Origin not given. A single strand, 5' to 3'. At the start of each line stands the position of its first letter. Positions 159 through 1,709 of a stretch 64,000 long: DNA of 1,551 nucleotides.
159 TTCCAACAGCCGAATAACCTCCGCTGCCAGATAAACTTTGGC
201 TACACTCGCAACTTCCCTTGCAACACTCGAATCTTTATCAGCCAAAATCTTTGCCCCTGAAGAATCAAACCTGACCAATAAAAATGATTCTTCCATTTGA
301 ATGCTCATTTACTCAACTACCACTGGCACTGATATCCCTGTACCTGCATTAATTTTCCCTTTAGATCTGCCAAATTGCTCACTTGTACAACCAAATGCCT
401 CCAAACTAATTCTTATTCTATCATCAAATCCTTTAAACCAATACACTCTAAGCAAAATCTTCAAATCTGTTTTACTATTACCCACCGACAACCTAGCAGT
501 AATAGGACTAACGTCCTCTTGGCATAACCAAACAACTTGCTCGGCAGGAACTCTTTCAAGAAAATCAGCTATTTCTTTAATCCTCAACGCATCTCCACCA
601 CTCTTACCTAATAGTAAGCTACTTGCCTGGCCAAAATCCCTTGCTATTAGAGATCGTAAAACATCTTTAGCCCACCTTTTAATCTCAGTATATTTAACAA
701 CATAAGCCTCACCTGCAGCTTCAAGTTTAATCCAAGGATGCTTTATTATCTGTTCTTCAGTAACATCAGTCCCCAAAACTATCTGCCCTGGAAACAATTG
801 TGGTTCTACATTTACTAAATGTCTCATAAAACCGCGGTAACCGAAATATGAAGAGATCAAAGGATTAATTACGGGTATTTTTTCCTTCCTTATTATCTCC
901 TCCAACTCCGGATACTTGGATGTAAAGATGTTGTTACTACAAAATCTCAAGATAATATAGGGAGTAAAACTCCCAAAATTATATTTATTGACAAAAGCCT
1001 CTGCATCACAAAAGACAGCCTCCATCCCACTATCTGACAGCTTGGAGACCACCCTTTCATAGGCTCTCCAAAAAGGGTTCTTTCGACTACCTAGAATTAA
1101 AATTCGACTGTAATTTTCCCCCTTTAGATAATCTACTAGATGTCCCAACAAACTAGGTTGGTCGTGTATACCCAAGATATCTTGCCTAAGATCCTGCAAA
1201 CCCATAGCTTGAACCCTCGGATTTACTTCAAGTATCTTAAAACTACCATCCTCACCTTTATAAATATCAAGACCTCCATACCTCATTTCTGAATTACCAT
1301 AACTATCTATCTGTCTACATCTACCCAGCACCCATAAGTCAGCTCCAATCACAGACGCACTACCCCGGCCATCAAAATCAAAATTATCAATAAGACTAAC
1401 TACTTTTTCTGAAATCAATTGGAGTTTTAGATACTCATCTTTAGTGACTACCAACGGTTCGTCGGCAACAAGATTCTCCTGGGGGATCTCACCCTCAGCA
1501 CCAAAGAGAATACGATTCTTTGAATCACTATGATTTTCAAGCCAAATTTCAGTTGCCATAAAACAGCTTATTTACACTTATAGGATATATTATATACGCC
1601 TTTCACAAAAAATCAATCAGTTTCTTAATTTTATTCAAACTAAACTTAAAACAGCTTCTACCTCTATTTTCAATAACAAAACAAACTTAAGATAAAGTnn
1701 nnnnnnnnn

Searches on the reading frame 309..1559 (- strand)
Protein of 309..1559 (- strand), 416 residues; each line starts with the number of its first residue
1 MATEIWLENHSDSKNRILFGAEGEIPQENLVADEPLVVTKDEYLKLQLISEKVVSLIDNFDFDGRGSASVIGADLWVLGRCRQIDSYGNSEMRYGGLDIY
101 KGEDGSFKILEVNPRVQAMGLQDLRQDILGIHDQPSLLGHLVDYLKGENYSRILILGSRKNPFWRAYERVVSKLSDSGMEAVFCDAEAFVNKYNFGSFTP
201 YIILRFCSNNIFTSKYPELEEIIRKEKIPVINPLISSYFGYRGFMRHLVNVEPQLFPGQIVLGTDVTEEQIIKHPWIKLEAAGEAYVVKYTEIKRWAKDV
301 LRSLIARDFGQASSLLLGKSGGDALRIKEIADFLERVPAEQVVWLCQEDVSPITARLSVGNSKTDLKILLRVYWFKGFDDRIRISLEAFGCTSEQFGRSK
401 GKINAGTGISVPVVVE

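Call 76: find_encoding_contigs(protein=window:309-1559:-, flank=10000, max_places=2)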
Protein window:309-1559:- (416 aa): 1 contig read that carries it; 1 place shown.
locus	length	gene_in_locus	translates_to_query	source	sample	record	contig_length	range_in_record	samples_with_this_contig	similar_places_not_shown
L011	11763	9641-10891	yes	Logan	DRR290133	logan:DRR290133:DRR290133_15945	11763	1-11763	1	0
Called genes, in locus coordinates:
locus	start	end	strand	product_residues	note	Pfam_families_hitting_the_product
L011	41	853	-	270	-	PF00687:Ribosomal_L1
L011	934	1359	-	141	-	PF03946:Ribosomal_L11_N, PF00298:Ribosomal_L11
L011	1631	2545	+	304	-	-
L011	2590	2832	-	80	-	-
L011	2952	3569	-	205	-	PF02357:NusG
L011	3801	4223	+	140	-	-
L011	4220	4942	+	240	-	PF01351:RNase_HII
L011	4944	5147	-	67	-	PF01165:Ribosomal_S21 (weak)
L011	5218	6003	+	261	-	-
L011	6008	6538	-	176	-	-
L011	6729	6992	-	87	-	-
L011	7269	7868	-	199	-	-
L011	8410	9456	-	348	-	PF02547:Queuosine_synth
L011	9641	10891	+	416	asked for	-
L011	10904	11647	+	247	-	PF13354:Beta-lactamase2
